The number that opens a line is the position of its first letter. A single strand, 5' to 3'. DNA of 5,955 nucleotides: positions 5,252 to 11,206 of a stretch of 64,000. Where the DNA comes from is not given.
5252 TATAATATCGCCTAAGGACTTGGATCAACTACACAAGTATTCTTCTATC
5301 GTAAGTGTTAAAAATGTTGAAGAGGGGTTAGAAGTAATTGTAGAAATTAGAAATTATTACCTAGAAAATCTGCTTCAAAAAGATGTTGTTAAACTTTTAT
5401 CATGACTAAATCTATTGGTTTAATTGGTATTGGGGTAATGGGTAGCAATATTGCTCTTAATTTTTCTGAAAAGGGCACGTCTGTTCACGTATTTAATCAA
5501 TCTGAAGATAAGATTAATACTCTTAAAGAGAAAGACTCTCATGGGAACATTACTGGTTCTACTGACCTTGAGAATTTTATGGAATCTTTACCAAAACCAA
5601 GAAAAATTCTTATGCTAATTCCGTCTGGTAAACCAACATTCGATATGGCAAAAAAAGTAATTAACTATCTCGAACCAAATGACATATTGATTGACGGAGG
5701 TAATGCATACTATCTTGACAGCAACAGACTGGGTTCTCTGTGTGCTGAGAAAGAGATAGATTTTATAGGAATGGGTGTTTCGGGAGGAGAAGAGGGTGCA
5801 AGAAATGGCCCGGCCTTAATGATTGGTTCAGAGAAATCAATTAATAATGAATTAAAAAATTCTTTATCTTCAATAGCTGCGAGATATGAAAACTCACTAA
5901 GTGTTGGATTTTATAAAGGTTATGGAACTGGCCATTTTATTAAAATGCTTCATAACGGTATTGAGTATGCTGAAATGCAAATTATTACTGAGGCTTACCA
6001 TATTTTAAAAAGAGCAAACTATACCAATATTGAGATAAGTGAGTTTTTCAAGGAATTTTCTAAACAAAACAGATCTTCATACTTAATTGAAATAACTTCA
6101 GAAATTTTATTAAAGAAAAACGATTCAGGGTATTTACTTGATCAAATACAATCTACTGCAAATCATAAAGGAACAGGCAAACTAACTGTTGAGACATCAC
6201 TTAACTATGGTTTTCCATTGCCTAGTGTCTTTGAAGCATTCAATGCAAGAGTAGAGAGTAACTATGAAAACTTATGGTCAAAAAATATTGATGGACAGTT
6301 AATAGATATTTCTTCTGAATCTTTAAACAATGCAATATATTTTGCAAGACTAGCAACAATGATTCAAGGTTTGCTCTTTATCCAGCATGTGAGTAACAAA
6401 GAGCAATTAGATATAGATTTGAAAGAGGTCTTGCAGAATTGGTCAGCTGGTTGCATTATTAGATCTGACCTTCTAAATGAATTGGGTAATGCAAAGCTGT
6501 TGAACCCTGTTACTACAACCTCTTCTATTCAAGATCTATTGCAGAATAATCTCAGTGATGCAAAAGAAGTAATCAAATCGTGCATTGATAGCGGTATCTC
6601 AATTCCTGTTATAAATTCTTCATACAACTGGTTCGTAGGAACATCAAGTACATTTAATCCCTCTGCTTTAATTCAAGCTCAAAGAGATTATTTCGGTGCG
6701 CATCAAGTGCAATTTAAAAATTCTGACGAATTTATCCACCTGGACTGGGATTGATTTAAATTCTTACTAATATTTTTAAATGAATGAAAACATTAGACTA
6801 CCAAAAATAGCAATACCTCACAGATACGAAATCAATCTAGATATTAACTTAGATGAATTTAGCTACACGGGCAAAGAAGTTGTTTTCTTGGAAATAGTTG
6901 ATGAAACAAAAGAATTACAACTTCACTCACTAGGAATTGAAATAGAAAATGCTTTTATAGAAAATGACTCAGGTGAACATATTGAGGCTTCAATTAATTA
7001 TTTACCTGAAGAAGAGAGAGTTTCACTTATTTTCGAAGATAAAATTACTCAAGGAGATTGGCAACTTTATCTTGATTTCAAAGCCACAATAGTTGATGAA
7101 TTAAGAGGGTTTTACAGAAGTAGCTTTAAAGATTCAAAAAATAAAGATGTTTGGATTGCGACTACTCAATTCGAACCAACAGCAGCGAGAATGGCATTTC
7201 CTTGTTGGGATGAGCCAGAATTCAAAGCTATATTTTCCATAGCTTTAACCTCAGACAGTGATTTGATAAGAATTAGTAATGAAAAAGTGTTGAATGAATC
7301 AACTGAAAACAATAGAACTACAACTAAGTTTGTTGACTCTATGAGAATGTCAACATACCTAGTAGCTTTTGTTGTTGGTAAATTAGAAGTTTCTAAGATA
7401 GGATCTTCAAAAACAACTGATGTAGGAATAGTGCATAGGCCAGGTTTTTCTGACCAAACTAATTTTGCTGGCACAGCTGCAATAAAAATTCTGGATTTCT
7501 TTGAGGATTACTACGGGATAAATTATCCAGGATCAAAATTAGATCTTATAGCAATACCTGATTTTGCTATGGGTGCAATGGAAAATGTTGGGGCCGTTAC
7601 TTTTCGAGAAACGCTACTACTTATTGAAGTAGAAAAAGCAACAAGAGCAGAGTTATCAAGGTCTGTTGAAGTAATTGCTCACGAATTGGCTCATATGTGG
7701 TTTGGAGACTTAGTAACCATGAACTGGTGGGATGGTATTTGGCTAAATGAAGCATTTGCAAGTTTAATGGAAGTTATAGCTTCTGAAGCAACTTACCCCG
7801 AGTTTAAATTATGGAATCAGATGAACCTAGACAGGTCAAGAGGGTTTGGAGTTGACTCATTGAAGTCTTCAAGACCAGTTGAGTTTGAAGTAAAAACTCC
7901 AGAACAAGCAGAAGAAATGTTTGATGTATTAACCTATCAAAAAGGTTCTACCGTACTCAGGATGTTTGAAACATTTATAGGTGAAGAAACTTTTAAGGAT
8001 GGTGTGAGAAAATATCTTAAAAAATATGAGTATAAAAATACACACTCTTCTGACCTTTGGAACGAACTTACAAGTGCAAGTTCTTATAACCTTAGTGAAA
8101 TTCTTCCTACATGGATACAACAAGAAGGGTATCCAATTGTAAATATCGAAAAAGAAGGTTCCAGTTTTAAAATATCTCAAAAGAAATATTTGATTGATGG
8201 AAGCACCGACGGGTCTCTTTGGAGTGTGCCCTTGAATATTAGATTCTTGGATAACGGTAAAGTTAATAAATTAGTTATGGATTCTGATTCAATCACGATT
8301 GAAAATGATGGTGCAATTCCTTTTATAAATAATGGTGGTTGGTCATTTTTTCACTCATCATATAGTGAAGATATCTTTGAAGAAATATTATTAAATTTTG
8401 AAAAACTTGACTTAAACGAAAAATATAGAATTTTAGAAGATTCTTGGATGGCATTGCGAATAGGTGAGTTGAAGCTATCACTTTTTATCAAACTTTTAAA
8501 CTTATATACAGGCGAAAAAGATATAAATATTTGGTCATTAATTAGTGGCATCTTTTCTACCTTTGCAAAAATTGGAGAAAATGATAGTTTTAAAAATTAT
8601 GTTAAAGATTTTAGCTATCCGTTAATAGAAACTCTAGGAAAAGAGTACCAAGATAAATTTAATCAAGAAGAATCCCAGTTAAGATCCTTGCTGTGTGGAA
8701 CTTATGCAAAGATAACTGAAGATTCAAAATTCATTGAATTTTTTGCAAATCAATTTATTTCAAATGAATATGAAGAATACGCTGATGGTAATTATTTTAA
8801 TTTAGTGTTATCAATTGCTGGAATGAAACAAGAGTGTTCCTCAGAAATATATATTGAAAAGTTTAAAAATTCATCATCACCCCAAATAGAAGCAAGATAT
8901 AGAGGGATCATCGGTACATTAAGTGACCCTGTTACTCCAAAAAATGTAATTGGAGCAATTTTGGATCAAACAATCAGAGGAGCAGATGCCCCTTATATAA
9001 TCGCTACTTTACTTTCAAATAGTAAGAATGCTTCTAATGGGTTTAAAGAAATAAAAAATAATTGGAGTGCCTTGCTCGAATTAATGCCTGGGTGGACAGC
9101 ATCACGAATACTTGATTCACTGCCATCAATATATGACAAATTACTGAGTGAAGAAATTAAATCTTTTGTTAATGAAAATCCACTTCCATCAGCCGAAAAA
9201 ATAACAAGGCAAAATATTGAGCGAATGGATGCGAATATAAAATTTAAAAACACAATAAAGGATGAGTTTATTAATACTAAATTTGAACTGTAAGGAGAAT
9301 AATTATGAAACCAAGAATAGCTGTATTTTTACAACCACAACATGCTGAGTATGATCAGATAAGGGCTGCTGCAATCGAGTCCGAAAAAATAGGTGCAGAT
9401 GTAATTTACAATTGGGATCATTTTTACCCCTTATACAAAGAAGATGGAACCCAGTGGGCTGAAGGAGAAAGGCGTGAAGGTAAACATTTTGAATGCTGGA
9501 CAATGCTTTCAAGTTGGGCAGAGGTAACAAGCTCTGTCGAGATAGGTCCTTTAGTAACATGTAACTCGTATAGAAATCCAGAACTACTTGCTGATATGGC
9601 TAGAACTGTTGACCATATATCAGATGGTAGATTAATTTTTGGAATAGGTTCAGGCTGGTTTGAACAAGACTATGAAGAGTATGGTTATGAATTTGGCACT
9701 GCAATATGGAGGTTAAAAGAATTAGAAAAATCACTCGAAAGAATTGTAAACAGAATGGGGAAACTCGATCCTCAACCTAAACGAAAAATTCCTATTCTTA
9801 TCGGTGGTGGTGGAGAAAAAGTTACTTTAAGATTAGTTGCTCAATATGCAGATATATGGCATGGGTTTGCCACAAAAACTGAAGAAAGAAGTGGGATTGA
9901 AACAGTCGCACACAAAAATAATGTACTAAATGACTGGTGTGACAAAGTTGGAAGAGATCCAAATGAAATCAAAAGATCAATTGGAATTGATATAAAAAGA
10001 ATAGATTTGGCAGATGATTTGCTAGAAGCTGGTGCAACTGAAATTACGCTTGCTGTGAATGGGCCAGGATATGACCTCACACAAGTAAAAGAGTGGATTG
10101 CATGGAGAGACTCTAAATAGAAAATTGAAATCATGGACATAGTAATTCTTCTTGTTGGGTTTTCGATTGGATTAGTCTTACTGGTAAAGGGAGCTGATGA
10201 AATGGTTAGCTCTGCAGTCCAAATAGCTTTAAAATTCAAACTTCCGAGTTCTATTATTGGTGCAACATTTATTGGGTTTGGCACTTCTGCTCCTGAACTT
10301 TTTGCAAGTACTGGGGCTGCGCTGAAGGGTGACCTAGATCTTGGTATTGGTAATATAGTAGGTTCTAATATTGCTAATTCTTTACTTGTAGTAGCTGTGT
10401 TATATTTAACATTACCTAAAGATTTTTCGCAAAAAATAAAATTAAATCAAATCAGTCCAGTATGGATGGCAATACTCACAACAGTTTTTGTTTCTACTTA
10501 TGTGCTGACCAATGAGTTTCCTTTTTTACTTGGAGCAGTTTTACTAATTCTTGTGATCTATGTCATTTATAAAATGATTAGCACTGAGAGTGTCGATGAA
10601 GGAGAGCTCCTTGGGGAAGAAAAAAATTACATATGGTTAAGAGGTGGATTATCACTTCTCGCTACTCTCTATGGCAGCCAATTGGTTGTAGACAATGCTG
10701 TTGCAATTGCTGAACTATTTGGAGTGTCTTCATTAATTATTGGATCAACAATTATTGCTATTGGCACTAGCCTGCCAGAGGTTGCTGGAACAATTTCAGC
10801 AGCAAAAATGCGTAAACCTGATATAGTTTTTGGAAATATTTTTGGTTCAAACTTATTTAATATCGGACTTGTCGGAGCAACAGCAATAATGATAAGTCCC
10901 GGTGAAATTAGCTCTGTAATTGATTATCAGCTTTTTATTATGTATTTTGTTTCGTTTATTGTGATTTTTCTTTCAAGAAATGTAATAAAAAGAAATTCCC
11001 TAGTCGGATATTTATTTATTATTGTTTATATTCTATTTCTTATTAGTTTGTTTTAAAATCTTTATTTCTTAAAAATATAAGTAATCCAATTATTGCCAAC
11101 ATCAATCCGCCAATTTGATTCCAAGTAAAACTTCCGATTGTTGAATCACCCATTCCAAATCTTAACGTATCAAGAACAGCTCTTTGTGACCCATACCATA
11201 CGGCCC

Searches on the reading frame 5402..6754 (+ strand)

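Call 9: search_protein_families(library=pfam, proteins=[window:5402-6754:+], max_evalue=0.00001)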
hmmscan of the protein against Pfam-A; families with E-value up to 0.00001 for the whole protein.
window:5402-6754:+ (450 aa): 2 families
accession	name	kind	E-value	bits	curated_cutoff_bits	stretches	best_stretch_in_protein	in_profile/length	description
PF00393.24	6PGD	-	1.9e-74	251.1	27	1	177-449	1-290/290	6-phosphogluconate dehydrogenase, C-terminal domain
PF03446.21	NAD_binding_2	-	1.5e-37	129.6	21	1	4-162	1-156/161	NAD binding domain of 6-phosphogluconate dehydrogenase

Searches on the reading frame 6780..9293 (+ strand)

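Call 9: search_protein_families(library=pfam, proteins=[window:6780-9293:+], max_evalue=0.00001)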
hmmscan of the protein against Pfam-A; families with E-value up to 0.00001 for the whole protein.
window:6780-9293:+ (837 aa): 3 families
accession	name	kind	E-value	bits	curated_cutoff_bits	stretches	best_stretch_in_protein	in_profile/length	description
PF01433.26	Peptidase_M1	-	1.5e-73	247.5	27.7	1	233-445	5-218/218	Peptidase family M1 domain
PF17900.6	Peptidase_M1_N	-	3.5e-41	141.8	25.8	1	13-194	2-186/186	Peptidase M1 N-terminal domain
PF11838.14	ERAP1_C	-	5.5e-29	102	38.2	1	516-816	4-316/318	ERAP1-like C-terminal domain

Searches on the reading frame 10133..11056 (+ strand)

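Call 9: search_protein_families(library=pfam, proteins=[window:10133-11056:+], max_evalue=0.00001)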
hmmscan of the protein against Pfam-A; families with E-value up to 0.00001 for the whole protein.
window:10133-11056:+ (307 aa): 1 family
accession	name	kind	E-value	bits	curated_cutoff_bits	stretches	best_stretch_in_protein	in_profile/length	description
PF01699.29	Na_Ca_ex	-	2.2e-48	164.5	24.9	2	6-147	2-146/151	Sodium/calcium exchanger protein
